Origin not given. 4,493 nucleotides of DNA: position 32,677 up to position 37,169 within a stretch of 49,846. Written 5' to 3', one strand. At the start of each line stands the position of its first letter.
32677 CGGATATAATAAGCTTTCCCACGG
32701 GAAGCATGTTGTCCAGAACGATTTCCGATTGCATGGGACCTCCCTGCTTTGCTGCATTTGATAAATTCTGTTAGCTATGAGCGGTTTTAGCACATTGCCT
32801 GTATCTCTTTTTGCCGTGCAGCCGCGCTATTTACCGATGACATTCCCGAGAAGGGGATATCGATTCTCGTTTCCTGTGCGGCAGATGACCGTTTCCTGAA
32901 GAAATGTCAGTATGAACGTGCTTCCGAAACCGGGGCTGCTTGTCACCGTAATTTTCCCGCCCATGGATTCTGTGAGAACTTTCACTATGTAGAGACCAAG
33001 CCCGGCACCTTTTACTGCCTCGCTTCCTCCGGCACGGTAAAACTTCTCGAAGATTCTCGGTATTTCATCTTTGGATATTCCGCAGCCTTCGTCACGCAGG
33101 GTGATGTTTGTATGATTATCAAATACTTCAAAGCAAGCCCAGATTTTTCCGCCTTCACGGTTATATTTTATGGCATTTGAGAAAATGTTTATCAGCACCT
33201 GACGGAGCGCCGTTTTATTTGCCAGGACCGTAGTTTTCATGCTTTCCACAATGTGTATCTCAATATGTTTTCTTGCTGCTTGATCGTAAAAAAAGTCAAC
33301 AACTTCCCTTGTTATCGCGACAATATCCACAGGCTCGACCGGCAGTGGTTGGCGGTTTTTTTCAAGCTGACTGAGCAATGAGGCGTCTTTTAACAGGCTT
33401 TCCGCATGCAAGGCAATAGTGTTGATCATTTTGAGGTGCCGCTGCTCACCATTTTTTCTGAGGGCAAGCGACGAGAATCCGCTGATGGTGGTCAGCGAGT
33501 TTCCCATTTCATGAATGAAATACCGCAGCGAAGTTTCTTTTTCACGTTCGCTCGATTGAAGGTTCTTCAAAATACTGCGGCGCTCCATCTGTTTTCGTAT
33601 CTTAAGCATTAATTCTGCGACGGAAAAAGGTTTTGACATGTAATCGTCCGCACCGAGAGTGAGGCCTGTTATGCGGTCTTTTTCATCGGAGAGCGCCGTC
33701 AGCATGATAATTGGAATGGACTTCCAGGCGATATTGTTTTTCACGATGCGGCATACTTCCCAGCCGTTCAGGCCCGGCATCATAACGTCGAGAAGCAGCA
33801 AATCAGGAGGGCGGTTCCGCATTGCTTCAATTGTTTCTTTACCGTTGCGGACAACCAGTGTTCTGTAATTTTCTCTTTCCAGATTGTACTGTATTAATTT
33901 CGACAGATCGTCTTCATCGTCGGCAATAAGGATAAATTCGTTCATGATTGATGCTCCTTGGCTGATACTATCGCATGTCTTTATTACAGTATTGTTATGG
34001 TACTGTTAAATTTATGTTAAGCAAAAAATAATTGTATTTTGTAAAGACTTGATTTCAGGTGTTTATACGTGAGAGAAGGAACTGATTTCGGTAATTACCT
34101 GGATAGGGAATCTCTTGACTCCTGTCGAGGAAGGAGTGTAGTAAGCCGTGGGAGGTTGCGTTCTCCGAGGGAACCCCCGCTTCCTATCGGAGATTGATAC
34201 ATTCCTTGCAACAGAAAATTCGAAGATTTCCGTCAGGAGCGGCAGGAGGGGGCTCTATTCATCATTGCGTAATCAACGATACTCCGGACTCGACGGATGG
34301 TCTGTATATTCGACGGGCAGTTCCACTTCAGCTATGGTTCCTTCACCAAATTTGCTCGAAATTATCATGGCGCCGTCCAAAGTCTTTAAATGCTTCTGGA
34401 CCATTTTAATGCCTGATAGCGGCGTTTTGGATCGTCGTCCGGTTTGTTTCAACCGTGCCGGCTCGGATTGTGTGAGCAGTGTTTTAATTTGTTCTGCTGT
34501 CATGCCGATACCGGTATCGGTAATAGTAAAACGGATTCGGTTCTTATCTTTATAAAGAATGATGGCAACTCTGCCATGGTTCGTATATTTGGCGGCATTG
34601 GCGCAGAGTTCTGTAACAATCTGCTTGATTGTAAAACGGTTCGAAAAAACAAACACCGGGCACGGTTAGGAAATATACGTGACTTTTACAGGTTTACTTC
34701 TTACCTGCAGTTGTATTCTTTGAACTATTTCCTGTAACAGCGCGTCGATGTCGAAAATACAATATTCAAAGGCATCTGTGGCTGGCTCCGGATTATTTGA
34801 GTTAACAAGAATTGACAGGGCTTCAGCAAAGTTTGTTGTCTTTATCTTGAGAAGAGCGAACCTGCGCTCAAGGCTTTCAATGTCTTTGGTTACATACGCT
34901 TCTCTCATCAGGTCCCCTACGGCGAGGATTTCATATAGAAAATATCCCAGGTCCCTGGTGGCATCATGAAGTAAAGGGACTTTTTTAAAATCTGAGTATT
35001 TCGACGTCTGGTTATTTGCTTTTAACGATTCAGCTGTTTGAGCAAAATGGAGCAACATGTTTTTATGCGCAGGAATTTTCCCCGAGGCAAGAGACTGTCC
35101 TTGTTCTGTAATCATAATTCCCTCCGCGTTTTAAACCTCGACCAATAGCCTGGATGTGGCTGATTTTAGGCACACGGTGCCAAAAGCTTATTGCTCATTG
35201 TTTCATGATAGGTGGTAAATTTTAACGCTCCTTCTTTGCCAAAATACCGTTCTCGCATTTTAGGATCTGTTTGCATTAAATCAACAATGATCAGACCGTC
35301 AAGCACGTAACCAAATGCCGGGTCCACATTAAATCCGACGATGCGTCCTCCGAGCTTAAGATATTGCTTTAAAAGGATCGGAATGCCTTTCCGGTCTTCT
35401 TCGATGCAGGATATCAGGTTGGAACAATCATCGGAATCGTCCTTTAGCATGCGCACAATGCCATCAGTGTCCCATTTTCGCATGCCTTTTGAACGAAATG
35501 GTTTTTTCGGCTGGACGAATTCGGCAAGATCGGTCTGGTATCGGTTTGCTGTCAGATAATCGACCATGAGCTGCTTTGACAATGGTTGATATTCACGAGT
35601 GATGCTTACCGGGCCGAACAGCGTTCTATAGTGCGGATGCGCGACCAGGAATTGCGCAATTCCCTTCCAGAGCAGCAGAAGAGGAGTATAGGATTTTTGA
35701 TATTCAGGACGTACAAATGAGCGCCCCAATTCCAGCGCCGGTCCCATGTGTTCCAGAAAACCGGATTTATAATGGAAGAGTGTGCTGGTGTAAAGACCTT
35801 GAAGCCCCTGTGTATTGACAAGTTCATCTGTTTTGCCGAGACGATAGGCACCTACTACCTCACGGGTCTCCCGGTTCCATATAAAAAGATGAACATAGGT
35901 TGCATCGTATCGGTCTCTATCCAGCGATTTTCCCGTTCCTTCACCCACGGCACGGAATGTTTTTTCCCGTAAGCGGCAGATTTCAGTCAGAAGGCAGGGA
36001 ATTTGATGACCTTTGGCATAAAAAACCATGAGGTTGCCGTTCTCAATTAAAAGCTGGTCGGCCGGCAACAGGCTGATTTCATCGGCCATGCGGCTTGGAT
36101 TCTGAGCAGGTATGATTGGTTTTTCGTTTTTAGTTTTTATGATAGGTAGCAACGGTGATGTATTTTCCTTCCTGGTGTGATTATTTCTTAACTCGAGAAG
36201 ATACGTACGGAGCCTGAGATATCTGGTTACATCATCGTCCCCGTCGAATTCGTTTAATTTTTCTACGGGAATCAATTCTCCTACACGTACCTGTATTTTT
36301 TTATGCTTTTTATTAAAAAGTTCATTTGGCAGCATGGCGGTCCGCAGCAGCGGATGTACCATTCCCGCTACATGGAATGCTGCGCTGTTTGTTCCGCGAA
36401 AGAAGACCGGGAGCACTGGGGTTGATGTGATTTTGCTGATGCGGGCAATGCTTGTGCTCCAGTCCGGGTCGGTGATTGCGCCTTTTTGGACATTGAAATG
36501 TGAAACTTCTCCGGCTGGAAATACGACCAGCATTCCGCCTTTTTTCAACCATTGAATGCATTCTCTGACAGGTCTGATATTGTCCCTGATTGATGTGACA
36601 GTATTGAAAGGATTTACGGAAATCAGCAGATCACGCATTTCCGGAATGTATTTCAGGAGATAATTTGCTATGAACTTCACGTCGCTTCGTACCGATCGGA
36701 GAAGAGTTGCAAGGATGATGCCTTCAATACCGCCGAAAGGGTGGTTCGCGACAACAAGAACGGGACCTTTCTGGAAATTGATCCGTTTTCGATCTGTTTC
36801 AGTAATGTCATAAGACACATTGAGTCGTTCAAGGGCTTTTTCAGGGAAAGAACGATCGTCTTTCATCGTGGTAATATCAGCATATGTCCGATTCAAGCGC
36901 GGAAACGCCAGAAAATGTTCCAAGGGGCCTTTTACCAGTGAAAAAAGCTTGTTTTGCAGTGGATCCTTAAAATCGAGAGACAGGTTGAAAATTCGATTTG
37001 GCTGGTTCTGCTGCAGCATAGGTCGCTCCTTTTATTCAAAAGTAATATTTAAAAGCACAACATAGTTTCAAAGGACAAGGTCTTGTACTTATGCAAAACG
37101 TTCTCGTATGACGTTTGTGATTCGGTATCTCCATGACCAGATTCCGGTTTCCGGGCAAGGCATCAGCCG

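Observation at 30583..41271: Five promoters share an array of nnnTAAY heptamers phased exactly 11 bp apart and placed 10 nt upstream of a -10 hexamer: a candidate Pho-box regulon map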

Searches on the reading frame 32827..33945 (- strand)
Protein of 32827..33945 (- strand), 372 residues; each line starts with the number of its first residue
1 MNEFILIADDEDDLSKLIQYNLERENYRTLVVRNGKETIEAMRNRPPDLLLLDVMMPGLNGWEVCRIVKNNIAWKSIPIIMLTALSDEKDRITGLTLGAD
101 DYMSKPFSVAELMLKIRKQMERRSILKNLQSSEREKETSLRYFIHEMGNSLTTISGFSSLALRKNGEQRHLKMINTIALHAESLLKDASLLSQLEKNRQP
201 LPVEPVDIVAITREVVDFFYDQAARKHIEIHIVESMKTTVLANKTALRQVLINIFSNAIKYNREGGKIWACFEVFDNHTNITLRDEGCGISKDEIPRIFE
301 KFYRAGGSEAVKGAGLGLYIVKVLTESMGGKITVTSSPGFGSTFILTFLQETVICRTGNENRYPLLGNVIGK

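Call 7: search_protein_families(library=pfam, proteins=[window:32827-33945:-])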
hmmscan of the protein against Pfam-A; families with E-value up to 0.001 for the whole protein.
window:32827-33945:- (372 aa): 2 families
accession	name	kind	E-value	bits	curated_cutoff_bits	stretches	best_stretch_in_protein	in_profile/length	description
PF02518.31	HATPase_c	-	1.7e-27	96.5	26.4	1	244-349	3-108/111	Histidine kinase-, DNA gyrase B-, and HSP90-like ATPase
PF00072.30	Response_reg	-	4.6e-27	94.8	30.2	1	5-116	1-110/111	Response regulator receiver domain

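Call 13: search_protein_families(library=ncbifam, proteins=[window:32827-33945:-])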
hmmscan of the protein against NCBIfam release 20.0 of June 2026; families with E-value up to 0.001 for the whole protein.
window:32827-33945:- (372 aa): 158 families (the best 25 are shown)
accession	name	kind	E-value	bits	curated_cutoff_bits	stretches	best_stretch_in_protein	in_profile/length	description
NF008302.0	PRK11091.1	equivalog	6.7e-45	153.5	838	2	117-352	264-507/779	aerobic respiration two-component sensor histidine kinase ArcB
NF046044.1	PnpS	equivalog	1.1e-44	153.1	400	1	145-348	179-389/390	two-component system histidine kinase PnpS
NF038297.2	hybrid_HK_HrmK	equivalog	5.4e-43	147.5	725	2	125-347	224-454/607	hybrid histidine kinase/response regulator HrmK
NF047465.1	hybrid_HK_LvrA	exception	5.3e-40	137.2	1200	1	5-348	470-816/819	hybrid histidine kinase/response regulator LvrA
NF008318.0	PRK11107.1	equivalog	9.7e-39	133.1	890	2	130-349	287-517/920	two-component sensor histidine kinase BarA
TIGR02966.1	phoR_proteo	equivalog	2.2e-38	132.1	334.2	1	144-348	122-333/333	phosphate regulon sensor histidine kinase PhoR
NF041880.1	EPS_EpsF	equivalog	5.2e-38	130.8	900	2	123-344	261-487/492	response regulator EpsF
TIGR02154.1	PhoB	equivalog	1.1e-37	129.6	296.2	1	1-124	1-124/226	phosphate regulon transcriptional regulator PhoB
TIGR02956.1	TMAO_torS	equivalog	6.3e-37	127.2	676.5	2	165-348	493-680/967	TMAO reductase system sensor histidine kinase/response regulator TorS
NF011874.0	PRK15347.1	equivalog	1.2e-35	122.8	852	2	134-348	396-612/921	two component system sensor kinase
NF045944.1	ResRegRpaBCyano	equivalog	2.9e-35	121.7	330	1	6-133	1-125/229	response regulator transcription factor RpaB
NF053854.1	RespRegPhoBBctds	equivalog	6.1e-35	120.6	270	1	5-164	1-158/225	two-component system response regulator PhoB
NF007135.0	PRK09581.1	equivalog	5.3e-34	117.8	474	1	2-133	2-133/457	PleD family two-component system response regulator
NF040534.1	resp_reg_YycF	equivalog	1.3e-33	116.2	340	1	5-141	3-136/231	response regulator YycF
NF040689.1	MtrAB_MtrA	equivalog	1.5e-33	116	300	1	5-124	1-117/219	MtrAB system response regulator MtrA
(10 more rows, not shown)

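Call 76: find_homologous_proteins(query=window:32827-33945:-, max_evalue=1e-40)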
Query window:32827-33945:- (372 aa): 411 proteins with E <= 1e-40 among 8000 candidates; the best 120 are listed.
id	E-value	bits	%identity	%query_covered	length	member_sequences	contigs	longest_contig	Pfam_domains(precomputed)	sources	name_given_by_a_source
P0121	5.8e-243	823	100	100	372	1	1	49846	PF02518.32,PF00072.31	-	-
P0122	3.7e-167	574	74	94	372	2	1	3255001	PF02518.32,PF00072.31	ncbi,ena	-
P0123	8.6e-160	550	70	94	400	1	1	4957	PF02518.32,PF00072.31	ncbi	-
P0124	1.5e-147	510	66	94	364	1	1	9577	PF02518.32,PF00072.31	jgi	jgi:two-component system sensor histidine kinase/response regulator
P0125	1.3e-142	493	62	97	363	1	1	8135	PF02518.32,PF23198.2,PF00072.31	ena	-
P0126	7.1e-137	475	62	94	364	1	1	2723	PF02518.32,PF00072.31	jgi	jgi:two-component system, sensor histidine kinase and response regulator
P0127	5.4e-133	462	58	94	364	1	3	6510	PF02518.32,PF23198.2,PF00072.31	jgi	jgi:two-component system sensor histidine kinase/response regulator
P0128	1.2e-129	451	57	94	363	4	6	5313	PF02518.32,PF00512.32,PF00072.31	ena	-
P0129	3.9e-129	449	58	94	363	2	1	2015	PF02518.32,PF00512.32,PF23198.2,PF00072.31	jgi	-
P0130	5.6e-129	449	55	97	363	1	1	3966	PF02518.32,PF00512.32,PF00072.31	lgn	-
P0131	9.9e-129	448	58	94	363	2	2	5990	PF02518.32,PF00512.32,PF23198.2,PF00072.31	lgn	-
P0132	1.3e-128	447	54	97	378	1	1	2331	PF02518.32,PF00512.32,PF23198.2,PF00072.31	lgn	-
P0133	3.1e-128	446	57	95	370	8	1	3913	PF13581.13,PF02518.32,PF00512.32,PF23198.2,PF00072.31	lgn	-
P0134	3.8e-128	446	55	94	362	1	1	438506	PF02518.32,PF00512.32,PF23198.2,PF00072.31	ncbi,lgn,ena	-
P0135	4.2e-128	446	57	94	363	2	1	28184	PF02518.32,PF00512.32,PF23198.2,PF00072.31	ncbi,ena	-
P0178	1.2e-120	421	54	94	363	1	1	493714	PF13581.13,PF02518.32,PF00512.32,PF00072.31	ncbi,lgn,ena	-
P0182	2.2e-120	420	55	95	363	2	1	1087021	PF02518.32,PF00512.32,PF00072.31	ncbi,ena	-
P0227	1.4e-114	401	51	97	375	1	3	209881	PF13581.13,PF02518.32,PF00512.32,PF00072.31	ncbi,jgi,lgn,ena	-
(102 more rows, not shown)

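Call 77: find_encoding_contigs(protein=P0134, flank=10000, max_places=1)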
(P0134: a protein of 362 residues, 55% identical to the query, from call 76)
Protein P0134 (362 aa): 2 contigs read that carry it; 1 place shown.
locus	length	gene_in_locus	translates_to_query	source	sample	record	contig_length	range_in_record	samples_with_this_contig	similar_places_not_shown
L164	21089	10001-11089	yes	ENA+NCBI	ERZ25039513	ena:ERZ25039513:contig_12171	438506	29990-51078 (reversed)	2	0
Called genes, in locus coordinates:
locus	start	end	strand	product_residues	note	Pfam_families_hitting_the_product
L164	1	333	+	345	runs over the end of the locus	PF13384:HTH_23 (weak), PF13518:HTH_28 (weak), PF13551:HTH_29, PF13565:HTH_32, PF13592:HTH_33, PF13358:DDE_3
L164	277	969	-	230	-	PF00149:Metallophos, PF12850:Metallophos_2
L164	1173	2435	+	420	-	PF00232:Glyco_hydro_1, PF00150:Cellulase (weak)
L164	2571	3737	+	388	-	PF13609:Porin_4, PF00267:Porin_1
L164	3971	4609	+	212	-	-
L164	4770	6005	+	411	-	PF13506:Glyco_transf_21, PF13641:Glyco_tranf_2_3, PF13632:Glyco_trans_2_3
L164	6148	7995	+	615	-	PF19576:Acyltransf_2, PF01553:Acyltransferase (faint), PF13444:Acetyltransf_5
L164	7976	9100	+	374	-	PF03706:LPG_synthase_TM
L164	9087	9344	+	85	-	-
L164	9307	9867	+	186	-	PF02518:HATPase_c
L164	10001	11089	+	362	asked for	PF00072:Response_reg, PF23198:PDE8A_N (weak), PF00512:HisKA, PF02518:HATPase_c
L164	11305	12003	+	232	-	PF00512:HisKA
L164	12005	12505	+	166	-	PF02518:HATPase_c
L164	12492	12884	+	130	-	PF00072:Response_reg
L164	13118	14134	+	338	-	PF12849:PBP_like_2, PF01547:SBP_bac_1, PF12727:PBP_like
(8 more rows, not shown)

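Call 78: find_encoding_contigs(protein=P0182, flank=10000, max_places=1)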
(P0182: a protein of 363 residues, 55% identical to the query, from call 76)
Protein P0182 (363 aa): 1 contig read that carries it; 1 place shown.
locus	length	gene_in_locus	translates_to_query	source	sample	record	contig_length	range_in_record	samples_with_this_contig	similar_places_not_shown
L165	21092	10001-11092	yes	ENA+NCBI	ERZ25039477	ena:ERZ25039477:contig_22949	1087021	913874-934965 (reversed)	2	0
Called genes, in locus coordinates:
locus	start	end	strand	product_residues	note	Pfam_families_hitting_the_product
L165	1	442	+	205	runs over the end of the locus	-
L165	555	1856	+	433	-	PF13795:HupE_UreJ_2, PF04955:HupE_UreJ (weak)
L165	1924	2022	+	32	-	-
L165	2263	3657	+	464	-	-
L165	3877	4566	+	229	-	PF02811:PHP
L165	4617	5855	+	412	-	PF13506:Glyco_transf_21, PF13641:Glyco_tranf_2_3, PF00535:Glycos_transf_2 (weak), PF13632:Glyco_trans_2_3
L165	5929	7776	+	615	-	PF19576:Acyltransf_2, PF01553:Acyltransferase (weak), PF13444:Acetyltransf_5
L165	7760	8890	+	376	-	PF03706:LPG_synthase_TM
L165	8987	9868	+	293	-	PF13581:HATPase_c_2 (weak), PF02518:HATPase_c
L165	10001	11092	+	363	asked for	PF00072:Response_reg, PF00512:HisKA, PF02518:HATPase_c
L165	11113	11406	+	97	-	-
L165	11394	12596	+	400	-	PF00512:HisKA, PF02518:HATPase_c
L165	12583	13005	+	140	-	PF00072:Response_reg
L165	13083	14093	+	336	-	PF12849:PBP_like_2, PF12727:PBP_like (faint)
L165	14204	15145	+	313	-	PF00528:BPD_transp_1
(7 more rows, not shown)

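Call 79: find_encoding_contigs(protein=P0178, flank=10000, max_places=1)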
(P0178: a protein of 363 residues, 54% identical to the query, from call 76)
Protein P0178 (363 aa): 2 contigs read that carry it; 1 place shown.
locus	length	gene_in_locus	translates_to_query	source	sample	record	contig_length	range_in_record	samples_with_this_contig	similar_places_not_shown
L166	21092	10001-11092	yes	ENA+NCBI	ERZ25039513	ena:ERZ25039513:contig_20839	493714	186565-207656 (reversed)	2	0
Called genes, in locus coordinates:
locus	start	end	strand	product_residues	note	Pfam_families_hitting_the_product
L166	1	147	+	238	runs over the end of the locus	PF00149:Metallophos, PF12850:Metallophos_2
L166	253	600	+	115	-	PF04313:HSDR_N (faint)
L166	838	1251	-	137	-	PF04134:DCC1-like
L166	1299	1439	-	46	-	-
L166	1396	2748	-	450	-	PF00072:Response_reg, PF08448:PAS_4, PF13426:PAS_9, PF00990:GGDEF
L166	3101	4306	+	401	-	PF00989:PAS, PF08448:PAS_4, PF13188:PAS_8, PF13426:PAS_9, PF00512:HisKA, PF02518:HATPase_c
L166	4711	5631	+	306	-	PF13609:Porin_4, PF00267:Porin_1 (weak)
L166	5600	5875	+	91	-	-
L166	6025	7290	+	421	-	PF00232:Glyco_hydro_1, PF00150:Cellulase (faint), PF02449:Glyco_hydro_42 (faint)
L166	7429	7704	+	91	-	-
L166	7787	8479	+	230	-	PF02811:PHP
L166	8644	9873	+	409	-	PF13506:Glyco_transf_21, PF13641:Glyco_tranf_2_3, PF13632:Glyco_trans_2_3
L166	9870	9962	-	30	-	-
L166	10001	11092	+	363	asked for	PF00072:Response_reg, PF00512:HisKA, PF13581:HATPase_c_2 (weak), PF02518:HATPase_c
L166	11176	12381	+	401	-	PF00571:CBS (faint), PF00512:HisKA, PF02518:HATPase_c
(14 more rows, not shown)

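Call 80: find_encoding_contigs(protein=P0227, flank=10000, max_places=1)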
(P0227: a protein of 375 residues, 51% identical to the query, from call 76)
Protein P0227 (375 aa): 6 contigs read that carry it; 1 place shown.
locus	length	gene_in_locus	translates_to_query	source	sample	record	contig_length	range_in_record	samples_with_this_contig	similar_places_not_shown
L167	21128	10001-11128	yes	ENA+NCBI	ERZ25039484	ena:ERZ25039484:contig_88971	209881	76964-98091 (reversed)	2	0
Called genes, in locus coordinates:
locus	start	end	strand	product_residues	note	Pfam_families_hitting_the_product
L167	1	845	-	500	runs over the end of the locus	PF02310:B12-binding, PF04055:Radical_SAM, PF13282:DUF4070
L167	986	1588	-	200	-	-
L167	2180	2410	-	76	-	PF12085:DUF3562 (weak)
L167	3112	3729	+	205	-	PF02659:Mntp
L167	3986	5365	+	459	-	PF04966:OprB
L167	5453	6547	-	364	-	PF00535:Glycos_transf_2, PF04138:GtrA_DPMS_TM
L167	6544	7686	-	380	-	PF09594:GT87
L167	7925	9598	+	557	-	PF13231:PMT_2 (weak)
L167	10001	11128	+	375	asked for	PF00072:Response_reg, PF00512:HisKA, PF13581:HATPase_c_2 (faint), PF02518:HATPase_c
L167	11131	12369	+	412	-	PF00512:HisKA, PF02518:HATPase_c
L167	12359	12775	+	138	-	PF00072:Response_reg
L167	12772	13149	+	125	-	PF00072:Response_reg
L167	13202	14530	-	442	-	PF01385:OrfB_IS605, PF07282:Cas12f1-like_TNB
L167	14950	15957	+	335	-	PF12849:PBP_like_2, PF12727:PBP_like (weak)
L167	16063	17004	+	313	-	PF00528:BPD_transp_1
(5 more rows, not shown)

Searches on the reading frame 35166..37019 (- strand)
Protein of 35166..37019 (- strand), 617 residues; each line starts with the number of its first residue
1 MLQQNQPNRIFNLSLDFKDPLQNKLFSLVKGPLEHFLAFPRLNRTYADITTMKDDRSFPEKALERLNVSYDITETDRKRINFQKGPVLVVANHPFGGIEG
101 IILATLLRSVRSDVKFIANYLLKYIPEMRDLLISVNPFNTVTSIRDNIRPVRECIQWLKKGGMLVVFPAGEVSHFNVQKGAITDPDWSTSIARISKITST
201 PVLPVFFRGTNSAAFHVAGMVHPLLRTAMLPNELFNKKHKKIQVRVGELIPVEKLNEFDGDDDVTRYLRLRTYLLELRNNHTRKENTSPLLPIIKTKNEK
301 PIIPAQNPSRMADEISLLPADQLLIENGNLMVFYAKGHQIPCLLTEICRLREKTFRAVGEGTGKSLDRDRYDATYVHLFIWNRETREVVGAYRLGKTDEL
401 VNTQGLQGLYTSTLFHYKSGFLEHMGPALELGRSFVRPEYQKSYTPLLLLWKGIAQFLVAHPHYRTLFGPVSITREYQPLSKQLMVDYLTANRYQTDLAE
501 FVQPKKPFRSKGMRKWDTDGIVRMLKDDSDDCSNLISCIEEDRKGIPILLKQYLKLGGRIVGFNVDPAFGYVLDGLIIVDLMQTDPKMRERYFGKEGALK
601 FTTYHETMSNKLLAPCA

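Call 7: search_protein_families(library=pfam, proteins=[window:35166-37019:-])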
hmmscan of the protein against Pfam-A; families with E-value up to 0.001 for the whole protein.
window:35166-37019:- (617 aa): 3 families
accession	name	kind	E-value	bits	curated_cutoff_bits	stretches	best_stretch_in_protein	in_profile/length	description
PF13444.12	Acetyltransf_5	-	2.1e-26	93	22.4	1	350-451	1-102/102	Acetyltransferase (GNAT) domain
PF19576.4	Acyltransf_2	-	2.7e-19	69.6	27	1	62-276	50-260/266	Acyltransferase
PF01553.26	Acyltransferase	-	1.7e-06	28.3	23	1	81-206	9-130/132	Acyltransferase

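Call 12: find_related_loci(query=window:35166-37019:-, collection=genome_contigs, flank=10000)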
Query window:35166-37019:- (617 aa) in genome_contigs; peptide patterns used: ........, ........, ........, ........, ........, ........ (x = any residue, [..] = any of these).
163 stretches matched a pattern; 37 encode a relative of the query (tblastn E <= 1e-3); 36 distinct loci.
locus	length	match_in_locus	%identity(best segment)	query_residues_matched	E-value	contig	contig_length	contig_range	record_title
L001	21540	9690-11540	84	1-617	0e+0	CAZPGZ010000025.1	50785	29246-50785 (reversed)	MAG TPA_asm: uncultured Nitrospiraceae bacterium isolate binchicken_co20_233 genome assembly, contig: NODE_1610_length_5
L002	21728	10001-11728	38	2-581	2e-125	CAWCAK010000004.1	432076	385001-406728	MAG: uncultured Bacteroidetes bacterium isolate MFD03804.bin.2.1 genome assembly, contig: contig_24625, whole genome sho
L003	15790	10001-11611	39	37-581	2e-124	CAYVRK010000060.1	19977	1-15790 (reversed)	MAG TPA_asm: uncultured Bacteroides sp. isolate binchicken_co151_283 genome assembly, contig: NODE_3777_length_19977_cov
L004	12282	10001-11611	38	37-581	5e-124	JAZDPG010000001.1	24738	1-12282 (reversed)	MAG: Bacteroidota bacterium isolate MEGAHIT-group-0.823 k141_2129767, whole genome shotgun sequence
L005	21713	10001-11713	37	33-598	8e-124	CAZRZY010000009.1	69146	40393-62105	MAG TPA_asm: uncultured Bacteroides sp. isolate SRP141376_co3_418 genome assembly, contig: NODE_890_length_69146_cov_5.0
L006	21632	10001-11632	39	33-584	9e-124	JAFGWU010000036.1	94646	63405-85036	MAG: Bacteroidales bacterium isolate ZodW_Metabat.292 k87_4482469, whole genome shotgun sequence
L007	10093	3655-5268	37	37-582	3e-123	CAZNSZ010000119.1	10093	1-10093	MAG TPA_asm: uncultured Bacteroides sp. isolate binchicken_co176_102 genome assembly, contig: NODE_5019_length_10093_cov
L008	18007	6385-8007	38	33-581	6e-124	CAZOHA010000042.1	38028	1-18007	MAG TPA_asm: uncultured Bacteroides sp. isolate SRP332253_co2_34 genome assembly, contig: NODE_915_length_38028_cov_5.59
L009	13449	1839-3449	37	37-581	6e-122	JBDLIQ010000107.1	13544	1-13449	MAG: Bacteroidota bacterium isolate MAG042 MAG042_107, whole genome shotgun sequence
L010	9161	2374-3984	37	37-581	4e-122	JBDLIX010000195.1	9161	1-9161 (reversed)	MAG: Bacteroidota bacterium isolate MAG062 MAG062_195, whole genome shotgun sequence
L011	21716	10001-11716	37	37-603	1e-121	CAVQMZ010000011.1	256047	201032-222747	MAG: uncultured Bacteroidetes bacterium isolate MFD03804.bin.1.160 genome assembly, contig: contig_3058, whole genome sh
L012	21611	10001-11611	38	37-581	2e-121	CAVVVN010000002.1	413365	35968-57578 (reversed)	MAG: uncultured Bacteroidales bacterium isolate MFD03804.bin.1.21 genome assembly, contig: contig_20844, whole genome sh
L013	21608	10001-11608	37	41-584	4e-121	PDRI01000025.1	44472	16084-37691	MAG: Bacteroidetes bacterium isolate DOLZORAL124_51_6 DolZOral124_scaffold_1065, whole genome shotgun sequence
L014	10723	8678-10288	37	37-581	2e-120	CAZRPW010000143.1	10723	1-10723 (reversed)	MAG TPA_asm: uncultured Bacteroides sp. isolate binchicken_co42_498 genome assembly, contig: NODE_10123_length_10723_cov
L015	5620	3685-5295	37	37-581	2e-120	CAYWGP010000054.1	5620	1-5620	MAG TPA_asm: uncultured Bacteroides sp. isolate binchicken_co231_94 genome assembly, contig: k141_16159, whole genome sh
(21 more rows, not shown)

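Call 13: search_protein_families(library=ncbifam, proteins=[window:35166-37019:-])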
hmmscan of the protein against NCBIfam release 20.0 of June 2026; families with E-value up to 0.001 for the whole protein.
window:35166-37019:- (617 aa): 5 families
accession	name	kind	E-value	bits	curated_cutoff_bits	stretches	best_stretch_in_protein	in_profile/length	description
NF052615.1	orn_lipid_OlsF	equivalog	2.3e-126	422.6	620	1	28-593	25-569/570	bifunctional ornithine lipid synthase OlsF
NF053696.1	GlyAclTfGlsBBct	equivalog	5e-37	127.6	300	1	327-591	26-299/303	glycine N(alpha)-acyltransferase GlsB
NF053697.1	LyGlyAclTfGlsABct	equivalog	1e-29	103.5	260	1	42-273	36-265/267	lyso-glycine lipid O-acyltransferase GlsA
NF052554.1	OrAlActfOlsBRHOCB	equivalog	1.6e-14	54.3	350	1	364-473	45-153/256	L-ornithine N(alpha)-acyltransferase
NF052555.1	OrAlActfOlsBBRUA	equivalog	9.6e-11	41.7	320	1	362-492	58-188/278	l-ornithine N(alpha)-acyltransferase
